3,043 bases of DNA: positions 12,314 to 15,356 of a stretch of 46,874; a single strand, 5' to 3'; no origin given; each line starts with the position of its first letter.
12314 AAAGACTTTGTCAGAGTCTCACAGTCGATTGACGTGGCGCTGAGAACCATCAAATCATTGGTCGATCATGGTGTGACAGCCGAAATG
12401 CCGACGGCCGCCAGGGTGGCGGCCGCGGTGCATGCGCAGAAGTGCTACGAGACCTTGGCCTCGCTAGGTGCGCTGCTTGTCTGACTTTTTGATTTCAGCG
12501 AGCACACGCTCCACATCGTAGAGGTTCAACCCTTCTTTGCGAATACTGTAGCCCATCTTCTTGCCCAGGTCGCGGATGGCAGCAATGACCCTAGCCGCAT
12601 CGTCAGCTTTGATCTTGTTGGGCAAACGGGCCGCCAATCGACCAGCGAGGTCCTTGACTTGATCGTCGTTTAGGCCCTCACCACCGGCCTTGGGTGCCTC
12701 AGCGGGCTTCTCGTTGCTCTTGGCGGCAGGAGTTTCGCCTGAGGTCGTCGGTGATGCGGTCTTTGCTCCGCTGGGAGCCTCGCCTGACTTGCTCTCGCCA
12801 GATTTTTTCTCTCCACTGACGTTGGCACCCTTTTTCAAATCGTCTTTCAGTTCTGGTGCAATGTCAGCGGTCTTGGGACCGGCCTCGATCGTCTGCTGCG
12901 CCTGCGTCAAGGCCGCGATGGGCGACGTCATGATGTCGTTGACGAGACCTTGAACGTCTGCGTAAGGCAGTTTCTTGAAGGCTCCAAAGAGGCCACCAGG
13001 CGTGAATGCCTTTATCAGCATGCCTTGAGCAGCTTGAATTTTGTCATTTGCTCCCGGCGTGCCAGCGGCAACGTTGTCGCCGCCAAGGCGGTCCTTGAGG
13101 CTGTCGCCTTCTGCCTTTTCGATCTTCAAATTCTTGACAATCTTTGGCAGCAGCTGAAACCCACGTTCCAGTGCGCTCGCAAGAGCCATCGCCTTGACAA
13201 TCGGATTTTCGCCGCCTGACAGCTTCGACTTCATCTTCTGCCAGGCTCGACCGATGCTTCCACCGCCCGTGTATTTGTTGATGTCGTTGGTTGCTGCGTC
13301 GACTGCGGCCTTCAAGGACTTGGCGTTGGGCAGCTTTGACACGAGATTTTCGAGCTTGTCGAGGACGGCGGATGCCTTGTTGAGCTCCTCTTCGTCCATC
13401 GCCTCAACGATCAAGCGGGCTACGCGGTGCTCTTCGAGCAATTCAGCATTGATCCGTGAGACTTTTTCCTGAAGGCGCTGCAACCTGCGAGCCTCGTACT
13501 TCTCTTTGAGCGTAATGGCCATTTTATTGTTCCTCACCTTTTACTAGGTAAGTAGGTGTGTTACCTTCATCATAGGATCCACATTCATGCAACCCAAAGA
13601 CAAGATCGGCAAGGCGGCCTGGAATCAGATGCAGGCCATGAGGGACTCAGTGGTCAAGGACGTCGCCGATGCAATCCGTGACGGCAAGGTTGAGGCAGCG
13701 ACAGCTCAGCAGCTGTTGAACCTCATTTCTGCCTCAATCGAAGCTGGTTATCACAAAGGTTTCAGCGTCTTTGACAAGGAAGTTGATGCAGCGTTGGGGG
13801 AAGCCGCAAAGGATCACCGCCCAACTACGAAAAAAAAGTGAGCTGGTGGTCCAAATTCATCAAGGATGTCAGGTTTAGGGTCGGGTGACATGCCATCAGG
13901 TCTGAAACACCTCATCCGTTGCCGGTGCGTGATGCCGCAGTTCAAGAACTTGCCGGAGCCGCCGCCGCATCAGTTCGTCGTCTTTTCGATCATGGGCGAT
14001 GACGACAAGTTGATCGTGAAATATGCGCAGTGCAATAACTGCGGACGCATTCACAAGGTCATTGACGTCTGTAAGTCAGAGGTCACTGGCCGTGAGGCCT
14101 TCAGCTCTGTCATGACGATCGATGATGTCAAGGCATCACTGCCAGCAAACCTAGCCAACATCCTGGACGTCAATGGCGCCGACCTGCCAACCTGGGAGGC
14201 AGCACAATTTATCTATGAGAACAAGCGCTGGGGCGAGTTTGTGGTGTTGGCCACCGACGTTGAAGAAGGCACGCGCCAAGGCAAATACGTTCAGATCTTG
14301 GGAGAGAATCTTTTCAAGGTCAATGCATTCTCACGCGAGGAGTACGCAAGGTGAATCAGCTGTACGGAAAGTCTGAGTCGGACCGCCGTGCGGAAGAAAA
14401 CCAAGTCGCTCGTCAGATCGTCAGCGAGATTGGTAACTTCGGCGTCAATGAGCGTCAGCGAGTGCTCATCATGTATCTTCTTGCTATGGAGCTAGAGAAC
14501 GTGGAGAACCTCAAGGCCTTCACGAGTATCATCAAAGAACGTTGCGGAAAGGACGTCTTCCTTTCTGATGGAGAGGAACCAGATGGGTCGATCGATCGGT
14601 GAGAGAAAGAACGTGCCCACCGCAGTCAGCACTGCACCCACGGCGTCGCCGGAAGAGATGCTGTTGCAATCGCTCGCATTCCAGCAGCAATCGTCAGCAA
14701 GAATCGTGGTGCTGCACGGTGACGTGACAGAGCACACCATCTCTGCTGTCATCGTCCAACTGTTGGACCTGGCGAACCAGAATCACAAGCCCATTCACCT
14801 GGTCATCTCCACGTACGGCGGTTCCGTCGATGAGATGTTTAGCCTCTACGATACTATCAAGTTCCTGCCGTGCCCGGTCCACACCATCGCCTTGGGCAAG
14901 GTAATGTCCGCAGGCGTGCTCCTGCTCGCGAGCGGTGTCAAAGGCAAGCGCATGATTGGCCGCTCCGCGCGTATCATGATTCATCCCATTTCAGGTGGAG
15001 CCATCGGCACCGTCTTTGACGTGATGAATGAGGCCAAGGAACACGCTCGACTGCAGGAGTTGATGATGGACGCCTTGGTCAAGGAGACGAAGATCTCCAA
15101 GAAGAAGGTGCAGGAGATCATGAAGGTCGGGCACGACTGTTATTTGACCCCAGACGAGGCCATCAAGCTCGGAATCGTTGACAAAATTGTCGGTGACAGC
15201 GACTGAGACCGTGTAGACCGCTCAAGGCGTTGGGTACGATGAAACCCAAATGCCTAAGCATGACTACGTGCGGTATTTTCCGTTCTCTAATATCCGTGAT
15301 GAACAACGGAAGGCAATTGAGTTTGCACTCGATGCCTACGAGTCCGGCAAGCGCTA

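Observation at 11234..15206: Truncated, probably ATPase-dead GroEL-like chaperonin next to a ClpP-like protease in a block of unknown genes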

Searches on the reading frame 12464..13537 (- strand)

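Call 3: search_protein_families(library=pfam, proteins=[window:12464-13537:-], max_evalue=1)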
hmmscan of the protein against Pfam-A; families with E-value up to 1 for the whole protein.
window:12464-13537:- (357 aa): 3 families
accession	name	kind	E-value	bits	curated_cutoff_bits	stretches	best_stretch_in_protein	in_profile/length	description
PF08367.16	M16C_assoc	-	0.072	12.7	25.3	1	80-141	133-195/252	Peptidase M16C associated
PF10508.15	Proteasom_PSMB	-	0.25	10.2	23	1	30-87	117-176/499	Proteasome non-ATPase 26S subunit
PF05121.17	GvpK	-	0.62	10.6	25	0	29-78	23-72/85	Gas vesicle protein K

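Call 4: search_protein_families(library=phrogs, proteins=[window:12464-13537:-], max_evalue=0.1)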
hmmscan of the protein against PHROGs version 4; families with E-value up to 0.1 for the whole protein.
window:12464-13537:- (357 aa): 0 families

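Call 34: search_protein_families(library=ncbifam, proteins=[window:12464-13537:-], max_evalue=0.01)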
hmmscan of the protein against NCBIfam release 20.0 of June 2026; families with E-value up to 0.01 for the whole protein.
window:12464-13537:- (357 aa): 0 families

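Call 90: search_protein_families(library=padloc, proteins=[window:12464-13537:-], max_evalue=0.01)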
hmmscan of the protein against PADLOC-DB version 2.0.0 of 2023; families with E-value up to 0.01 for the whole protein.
window:12464-13537:- (357 aa): 0 families

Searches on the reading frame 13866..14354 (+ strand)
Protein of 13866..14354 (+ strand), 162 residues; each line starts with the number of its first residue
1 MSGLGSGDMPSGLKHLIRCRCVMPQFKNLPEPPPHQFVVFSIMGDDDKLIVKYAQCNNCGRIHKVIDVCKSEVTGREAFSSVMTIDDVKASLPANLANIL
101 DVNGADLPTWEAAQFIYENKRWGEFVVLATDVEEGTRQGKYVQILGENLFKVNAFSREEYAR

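Call 3: search_protein_families(library=pfam, proteins=[window:13866-14354:+], max_evalue=1)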
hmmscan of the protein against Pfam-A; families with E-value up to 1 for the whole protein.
window:13866-14354:+ (162 aa): 0 families

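Call 4: search_protein_families(library=phrogs, proteins=[window:13866-14354:+], max_evalue=0.1)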
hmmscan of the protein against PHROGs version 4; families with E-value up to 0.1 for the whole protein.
window:13866-14354:+ (162 aa): 1 family
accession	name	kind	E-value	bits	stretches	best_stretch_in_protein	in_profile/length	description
phrog_19886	-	unknown function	0.024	15.2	1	47-71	3-27/61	-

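Call 34: search_protein_families(library=ncbifam, proteins=[window:13866-14354:+], max_evalue=0.01)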
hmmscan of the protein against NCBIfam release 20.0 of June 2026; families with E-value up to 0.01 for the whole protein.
window:13866-14354:+ (162 aa): 0 families

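Call 52: search_dna_similar(query=window:13866-14354:+, collection=phages, mode=protein, max_rows=25, max_evalue=0.001)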
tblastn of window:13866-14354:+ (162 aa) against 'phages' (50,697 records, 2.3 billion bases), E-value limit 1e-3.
No match.

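Call 69: find_homologous_proteins(query=window:13866-14354:+, max_evalue=0.001)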
Query window:13866-14354:+ (162 aa): 305 proteins with E <= 0.001 among 320 candidates; the best 120 are listed.
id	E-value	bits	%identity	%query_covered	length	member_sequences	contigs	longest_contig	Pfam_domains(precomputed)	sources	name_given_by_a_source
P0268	3.9e-89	314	100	86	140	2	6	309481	-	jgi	jgi:hypothetical protein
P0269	8.6e-78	277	77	95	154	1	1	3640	-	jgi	jgi:hypothetical protein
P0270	8.6e-76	271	75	95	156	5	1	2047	-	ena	-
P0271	1.1e-74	267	75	95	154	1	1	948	-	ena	-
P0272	1.2e-74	267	74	95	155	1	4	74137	-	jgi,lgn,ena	-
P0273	1.1e-71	258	74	95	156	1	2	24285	-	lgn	-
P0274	6.0e-71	255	72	94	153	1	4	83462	-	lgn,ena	-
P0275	8.0e-70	252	69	95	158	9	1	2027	-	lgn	-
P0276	1.6e-69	251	66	94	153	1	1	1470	-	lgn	-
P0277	1.6e-69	251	70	95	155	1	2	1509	-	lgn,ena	-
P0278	2.2e-69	250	70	95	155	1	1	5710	-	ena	-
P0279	4.1e-69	249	70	95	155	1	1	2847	-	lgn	-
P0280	4.7e-69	249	68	95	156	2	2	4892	-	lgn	-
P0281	1.6e-68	247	68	95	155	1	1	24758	-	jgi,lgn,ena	-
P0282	2.1e-68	247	69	95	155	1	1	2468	-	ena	-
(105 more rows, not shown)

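Call 72: search_solved_structures(query=A2, max_evalue=10)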
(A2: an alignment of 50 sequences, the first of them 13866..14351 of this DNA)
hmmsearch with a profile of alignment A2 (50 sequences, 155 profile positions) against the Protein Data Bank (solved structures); distinct sequences matched with E-value up to 10: 1.
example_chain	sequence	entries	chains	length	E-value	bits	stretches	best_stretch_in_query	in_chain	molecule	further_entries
3be7_A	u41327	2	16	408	0.55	13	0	71-112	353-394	Zn-dependent arginine carboxypeptidase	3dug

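Call 76: predict_structure(alignment_id=A2)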
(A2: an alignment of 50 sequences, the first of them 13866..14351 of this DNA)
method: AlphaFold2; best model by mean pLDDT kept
length: 162 residues; sequences in the alignment: 50
mean_pLDDT: 90.0   pTM: 0.83
mean pLDDT of the five models: 90.0, 89.0, 87.4, 85.9, 75.6
residues with pLDDT >= 90: 120; 70-90: 30; 50-70: 5; < 50: 7
segments of 3 or more residues with pLDDT < 50: 1-6
pLDDT, mean of each block of 10 residues (from residue 1): 54 94 89 93 92 92 94 80 92 98 97 97 96 92 97 91 54
secondary structure, 60 per line:
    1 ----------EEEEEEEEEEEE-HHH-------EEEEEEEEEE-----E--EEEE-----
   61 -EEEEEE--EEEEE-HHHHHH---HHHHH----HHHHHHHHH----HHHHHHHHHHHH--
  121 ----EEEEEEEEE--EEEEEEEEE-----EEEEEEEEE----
elements in order: E11-22 E34-43 E52-55 E62-67 E70-74 H76-81 H85-89 H94-102 H107-118 E125-133 E136-144 E150-158

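Call 78: fold_search(model_id=the predicted structure, library=pdb)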
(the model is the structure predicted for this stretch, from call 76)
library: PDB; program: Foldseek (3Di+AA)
matches with E <= 10: 608; with E <= 0.001: 0
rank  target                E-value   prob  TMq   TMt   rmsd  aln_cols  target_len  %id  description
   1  4tpz_A                1.9e-01  0.15  0.20  0.21  15.6       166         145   10  N-terminal domain of C. Reinhardtii SAS-6 homolog bld12p F145W (NN2) (released 2015-06-24)
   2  3k7c_A                3.4e-01  0.60  0.22  0.31  12.6        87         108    7  Crystal structure of Putative NTF2-like transpeptidase (NP_281412.1) from CAMPYLOBACTER JEJUNI at 2.00 A resolution (released 2009-11-03)
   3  6jsd_A                3.4e-01  0.12  0.19  0.19  12.5       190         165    9  Crystal structure of the domain-swapped dimer H434A variant of the C-terminal domain of HtaA from Corynebacterium glut (released 2019-11-20)
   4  8pbz_A                3.4e-01  0.05  0.14  0.04  20.1       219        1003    9  Sub-tomogram average of the Nap adhesion complex from the human pathogen Mycoplasma genitalium at 11 Angstrom. (released 2023-11-01)
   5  5boi                  4.6e-01  0.09  0.16  0.13  16.0       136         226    8  Bacillus megaterium YpeB C-terminal domain (released 2015-08-12)
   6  7pi2_J                4.8e-01  0.13  0.20  0.10  17.4       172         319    6  PfCyRPA bound to monoclonal antibody Cy.003 Fab fragment (released 2022-02-09)
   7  6jsd_B                4.8e-01  0.10  0.18  0.18  12.3       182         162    8  Crystal structure of the domain-swapped dimer H434A variant of the C-terminal domain of HtaA from Corynebacterium glut (released 2019-11-20)
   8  9f3n_A                5.7e-01  0.77  0.15  0.06   4.6        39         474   20  Crystal structure of the intermediate open state of apo Kluyveromyces lactis glucokinase (released 2025-05-14)
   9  2jq5_MODEL_1_A        6.0e-01  0.33  0.19  0.24  11.5        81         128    9  Solution structure of RPA3114, a SEC-C motif containing protein from Rhodopseudomonas palustris; Northeast Str (released 2007-06-26)
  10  7r7j_B                6.0e-01  0.06  0.16  0.07  16.8       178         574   10  Crystal structure of RadD with ADP (released 2022-04-13)
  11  9yi6_A                6.4e-01  0.72  0.22  0.22   7.7        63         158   17  Cryo-EM structure of yeast Mgm101 bound to 83-mer ssDNA (released 2025-11-05)
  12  3g8y                  6.7e-01  0.41  0.22  0.09  18.7        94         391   14  CRYSTAL STRUCTURE OF A PUTATIVE HYDROLASE (BVU_4111) FROM BACTEROIDES VULGATUS ATCC 8482 AT 1.90 A RESOLUTION (released 2009-02-24)
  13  5iv5_BD               6.7e-01  0.13  0.21  0.26  13.9       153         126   10  Cryo-electron microscopy structure of the hexagonal pre-attachment T4 baseplate-tail tube complex (released 2016-05-18)
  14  7r7j_A                6.7e-01  0.08  0.19  0.07  16.5       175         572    6  Crystal structure of RadD with ADP (released 2022-04-13)
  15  8h5y_A                6.7e-01  0.06  0.17  0.07  17.2       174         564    9  Crystal structure of RadD- ADP complex (released 2023-10-18)
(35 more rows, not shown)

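Call 90: search_protein_families(library=padloc, proteins=[window:13866-14354:+], max_evalue=0.01)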
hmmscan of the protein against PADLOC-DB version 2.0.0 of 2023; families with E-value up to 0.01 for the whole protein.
window:13866-14354:+ (162 aa): 0 families

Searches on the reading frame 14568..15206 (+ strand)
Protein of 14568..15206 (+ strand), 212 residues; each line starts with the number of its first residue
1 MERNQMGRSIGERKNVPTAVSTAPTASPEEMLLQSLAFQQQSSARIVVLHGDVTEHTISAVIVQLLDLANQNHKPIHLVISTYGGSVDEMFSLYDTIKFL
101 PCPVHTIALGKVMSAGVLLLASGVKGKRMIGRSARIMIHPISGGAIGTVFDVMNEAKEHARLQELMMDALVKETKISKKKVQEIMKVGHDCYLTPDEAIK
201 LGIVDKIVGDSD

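Call 3: search_protein_families(library=pfam, proteins=[window:14568-15206:+], max_evalue=1)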
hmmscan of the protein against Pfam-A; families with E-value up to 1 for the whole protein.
window:14568-15206:+ (212 aa): 2 families
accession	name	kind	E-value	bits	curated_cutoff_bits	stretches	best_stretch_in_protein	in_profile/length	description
PF00574.28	CLP_protease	-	1.9e-40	139.1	20.2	1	40-209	12-180/182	Clp protease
PF00378.25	ECH_1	-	0.061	13.1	27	1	174-210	142-176/251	Enoyl-CoA hydratase/isomerase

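Call 4: search_protein_families(library=phrogs, proteins=[window:14568-15206:+], max_evalue=0.1)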
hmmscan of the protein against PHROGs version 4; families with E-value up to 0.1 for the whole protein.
window:14568-15206:+ (212 aa): 12 families
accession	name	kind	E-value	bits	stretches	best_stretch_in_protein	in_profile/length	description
phrog_94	-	head and packaging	1e-28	102.2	1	51-211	78-253/622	head maturation protease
phrog_1827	-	other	3.1e-17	63.6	1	39-199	19-174/202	ATP-dependent protease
phrog_1684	-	head and packaging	6e-16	59.7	1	68-207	67-202/284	head maturation protease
phrog_133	-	head and packaging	3.8e-13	50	1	39-209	15-180/668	head maturation protease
phrog_2976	-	head and packaging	7.6e-13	49.9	1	46-209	22-183/394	head maturation protease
phrog_33547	-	unknown function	7.9e-10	39.2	1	64-204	19-155/357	-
phrog_53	-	head and packaging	2.8e-08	34.4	1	62-208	105-279/583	head maturation protease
phrog_23753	-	head and packaging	1.1e-05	26.2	1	47-207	18-171/298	head maturation protease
phrog_5410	-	other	1.5e-05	25.4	1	72-197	54-175/323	ATP-dependent protease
phrog_3348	-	unknown function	4.1e-05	24.1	1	62-208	56-198/386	-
phrog_26628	-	head and packaging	0.0022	18.5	1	59-207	54-197/290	head maturation protease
phrog_30575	-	unknown function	0.053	14.4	1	41-125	31-111/198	-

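Call 34: search_protein_families(library=ncbifam, proteins=[window:14568-15206:+], max_evalue=0.01)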
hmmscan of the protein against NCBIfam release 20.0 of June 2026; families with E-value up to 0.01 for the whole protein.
window:14568-15206:+ (212 aa): 10 families
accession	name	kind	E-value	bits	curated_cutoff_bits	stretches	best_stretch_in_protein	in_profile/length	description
NF001368.0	PRK00277.1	subfamily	4.5e-39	134.4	249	1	38-209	26-196/203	ATP-dependent Clp protease proteolytic subunit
NF009205.0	PRK12553.1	subfamily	1.5e-37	129.3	228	1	38-209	31-203/211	ATP-dependent Clp protease proteolytic subunit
TIGR00493.1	clpP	equivalog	4.8e-32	111.3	308.6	1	44-208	27-190/192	ATP-dependent Clp endopeptidase proteolytic subunit ClpP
NF011090.0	PRK14513.1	equivalog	7.9e-28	97.7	347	1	44-209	27-191/201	ATP-dependent Clp protease proteolytic subunit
NF009203.0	PRK12551.1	equivalog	5.1e-27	94.9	359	1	44-209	25-189/196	ATP-dependent Clp protease proteolytic subunit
NF011089.0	PRK14512.1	equivalog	3.3e-23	82.5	251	1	35-209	19-192/200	ATP-dependent Clp protease proteolytic subunit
NF009204.0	PRK12552.1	equivalog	3.4e-23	82.2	263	1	59-209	55-213/225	ATP-dependent Clp protease proteolytic subunit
NF011091.0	PRK14514.1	equivalog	8.6e-23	81.1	361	1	38-208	48-217/221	ATP-dependent Clp endopeptidase proteolytic subunit ClpP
NF045540.1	scaf_prot_MCP1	exception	6.9e-16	58.1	475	1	47-209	4-162/652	ClpP-like prohead protease/major capsid protein fusion protein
NF045542.1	Clp_rel_HeadMat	equivalog_domain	7.6e-16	58.5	120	1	51-207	7-165/165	head maturation protease, ClpP-related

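Call 84: search_solved_structures(query=window:14583-15206:+, max_evalue=1e-20, show_alignments=1)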
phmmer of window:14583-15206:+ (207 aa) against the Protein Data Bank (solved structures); distinct sequences matched with E-value up to 1e-20: 68 (the best 60 are shown).
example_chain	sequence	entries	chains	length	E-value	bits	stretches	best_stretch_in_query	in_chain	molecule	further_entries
3q7h_A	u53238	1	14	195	1.5e-27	100.1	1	38-203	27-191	ATP-dependent Clp protease proteolytic subunit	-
8r04_A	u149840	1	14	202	2.4e-27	99.4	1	38-203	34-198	ATP-dependent Clp protease proteolytic subunit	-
9pn7_A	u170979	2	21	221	3.3e-27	98.9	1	39-203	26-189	ATP-dependent Clp protease proteolytic subunit, mitochondrial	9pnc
6x60_A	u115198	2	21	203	5.8e-27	98.1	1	38-205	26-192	ATP-dependent Clp protease proteolytic subunit 2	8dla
9was_A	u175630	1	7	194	6.1e-27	98.1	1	39-203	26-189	ATP-dependent Clp protease proteolytic subunit, mitochondrial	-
6h23_A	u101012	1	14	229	7.1e-27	97.9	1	39-203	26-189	ATP-dependent Clp protease proteolytic subunit, mitochondrial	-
9kuf_A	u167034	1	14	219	8.6e-27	97.6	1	39-203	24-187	ATP-dependent Clp protease proteolytic subunit, mitochondrial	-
8ylb_A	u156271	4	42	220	8.7e-27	97.6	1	39-203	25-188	ATP-dependent Clp protease proteolytic subunit, mitochondrial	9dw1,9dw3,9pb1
6bba_A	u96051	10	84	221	8.8e-27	97.6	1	39-203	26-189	ATP-dependent Clp protease proteolytic subunit, mitochondrial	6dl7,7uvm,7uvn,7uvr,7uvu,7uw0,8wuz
7vp9_A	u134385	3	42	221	8.8e-27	97.6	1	39-203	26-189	ATP-dependent Clp protease proteolytic subunit, mitochondrial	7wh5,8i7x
8hgk_A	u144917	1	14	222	8.9e-27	97.5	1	39-203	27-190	ATP-dependent Clp protease proteolytic subunit, mitochondrial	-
8w7c_A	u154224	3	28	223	9e-27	97.5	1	38-203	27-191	ATP-dependent Clp protease proteolytic subunit, mitochondrial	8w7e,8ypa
9dw0_H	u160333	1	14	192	1.6e-26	96.7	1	39-203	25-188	ATP-dependent Clp protease proteolytic subunit, mitochondrial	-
9dqk_A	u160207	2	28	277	1.6e-26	96.7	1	39-203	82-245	ATP-dependent Clp protease proteolytic subunit, mitochondrial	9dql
1tg6_A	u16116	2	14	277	1.6e-26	96.7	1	39-203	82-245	Putative ATP-dependent Clp protease proteolytic subunit | ATP-dependent Clp protease proteolytic subunit, mitochondrial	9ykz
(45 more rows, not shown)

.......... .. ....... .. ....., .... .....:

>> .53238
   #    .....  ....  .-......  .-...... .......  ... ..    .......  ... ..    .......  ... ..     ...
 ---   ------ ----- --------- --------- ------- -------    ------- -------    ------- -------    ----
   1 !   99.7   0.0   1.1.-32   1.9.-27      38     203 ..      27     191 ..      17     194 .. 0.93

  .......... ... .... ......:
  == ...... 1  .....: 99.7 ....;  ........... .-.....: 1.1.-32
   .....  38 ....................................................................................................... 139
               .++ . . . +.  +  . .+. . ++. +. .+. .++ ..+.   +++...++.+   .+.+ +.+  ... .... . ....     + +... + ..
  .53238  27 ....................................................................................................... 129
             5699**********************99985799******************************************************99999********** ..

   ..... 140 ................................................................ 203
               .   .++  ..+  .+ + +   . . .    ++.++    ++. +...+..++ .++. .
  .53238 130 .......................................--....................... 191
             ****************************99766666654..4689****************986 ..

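Call 90: search_protein_families(library=padloc, proteins=[window:14583-15206:+], max_evalue=0.01)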
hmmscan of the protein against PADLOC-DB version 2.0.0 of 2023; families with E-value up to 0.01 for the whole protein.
window:14583-15206:+ (207 aa): 0 families
